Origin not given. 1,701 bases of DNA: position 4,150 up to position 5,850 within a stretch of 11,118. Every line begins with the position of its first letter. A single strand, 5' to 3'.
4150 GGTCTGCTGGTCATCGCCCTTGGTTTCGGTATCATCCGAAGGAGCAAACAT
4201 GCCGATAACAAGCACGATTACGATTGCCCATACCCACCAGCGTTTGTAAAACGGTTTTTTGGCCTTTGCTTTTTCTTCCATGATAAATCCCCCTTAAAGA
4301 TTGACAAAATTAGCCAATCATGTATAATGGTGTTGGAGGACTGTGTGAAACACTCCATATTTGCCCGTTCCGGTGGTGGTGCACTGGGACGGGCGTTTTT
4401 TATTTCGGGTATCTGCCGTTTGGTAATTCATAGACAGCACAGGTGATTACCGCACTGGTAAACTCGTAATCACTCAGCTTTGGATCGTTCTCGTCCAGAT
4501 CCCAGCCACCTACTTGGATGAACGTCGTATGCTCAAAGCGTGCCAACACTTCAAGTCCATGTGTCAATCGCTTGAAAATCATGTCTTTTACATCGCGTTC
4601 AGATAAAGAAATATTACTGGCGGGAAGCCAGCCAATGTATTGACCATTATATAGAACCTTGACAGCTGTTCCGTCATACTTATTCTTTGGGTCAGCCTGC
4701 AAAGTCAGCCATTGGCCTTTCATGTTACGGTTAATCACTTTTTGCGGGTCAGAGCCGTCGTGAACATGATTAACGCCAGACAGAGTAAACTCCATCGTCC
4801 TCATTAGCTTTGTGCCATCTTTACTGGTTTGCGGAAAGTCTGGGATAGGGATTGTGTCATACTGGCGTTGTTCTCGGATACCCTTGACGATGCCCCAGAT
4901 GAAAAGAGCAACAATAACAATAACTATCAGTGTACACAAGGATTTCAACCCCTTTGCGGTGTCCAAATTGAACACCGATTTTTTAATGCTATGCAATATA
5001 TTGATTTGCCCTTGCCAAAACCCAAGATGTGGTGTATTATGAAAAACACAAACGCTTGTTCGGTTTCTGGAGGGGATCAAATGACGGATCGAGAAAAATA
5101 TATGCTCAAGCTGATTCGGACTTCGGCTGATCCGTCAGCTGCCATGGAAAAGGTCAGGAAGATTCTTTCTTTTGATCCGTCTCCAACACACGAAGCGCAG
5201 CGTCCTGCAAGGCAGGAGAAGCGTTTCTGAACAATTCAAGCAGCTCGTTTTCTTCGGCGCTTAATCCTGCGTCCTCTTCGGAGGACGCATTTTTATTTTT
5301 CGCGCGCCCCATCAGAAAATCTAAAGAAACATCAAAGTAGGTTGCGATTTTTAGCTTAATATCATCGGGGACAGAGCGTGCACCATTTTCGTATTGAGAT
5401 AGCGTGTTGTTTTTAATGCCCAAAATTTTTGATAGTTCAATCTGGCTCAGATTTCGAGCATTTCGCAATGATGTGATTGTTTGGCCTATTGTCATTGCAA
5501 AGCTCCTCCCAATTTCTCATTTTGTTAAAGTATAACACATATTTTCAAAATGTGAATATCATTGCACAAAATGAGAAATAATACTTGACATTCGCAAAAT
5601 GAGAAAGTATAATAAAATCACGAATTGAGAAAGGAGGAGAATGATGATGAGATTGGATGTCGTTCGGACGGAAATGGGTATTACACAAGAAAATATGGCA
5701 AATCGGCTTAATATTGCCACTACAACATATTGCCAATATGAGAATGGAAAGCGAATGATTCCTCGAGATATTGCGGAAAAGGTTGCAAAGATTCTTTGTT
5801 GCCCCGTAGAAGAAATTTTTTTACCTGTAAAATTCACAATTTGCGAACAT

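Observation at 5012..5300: Convergent small gene/antisense RNA overlapping the repressor gene, with its terminator in the repressor's linker codons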

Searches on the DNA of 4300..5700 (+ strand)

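Call 11: search_dna_similar(query=window:4300-5700:+, collection=phages, mode=distant)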
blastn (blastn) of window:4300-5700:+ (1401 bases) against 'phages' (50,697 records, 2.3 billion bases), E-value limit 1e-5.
No match.
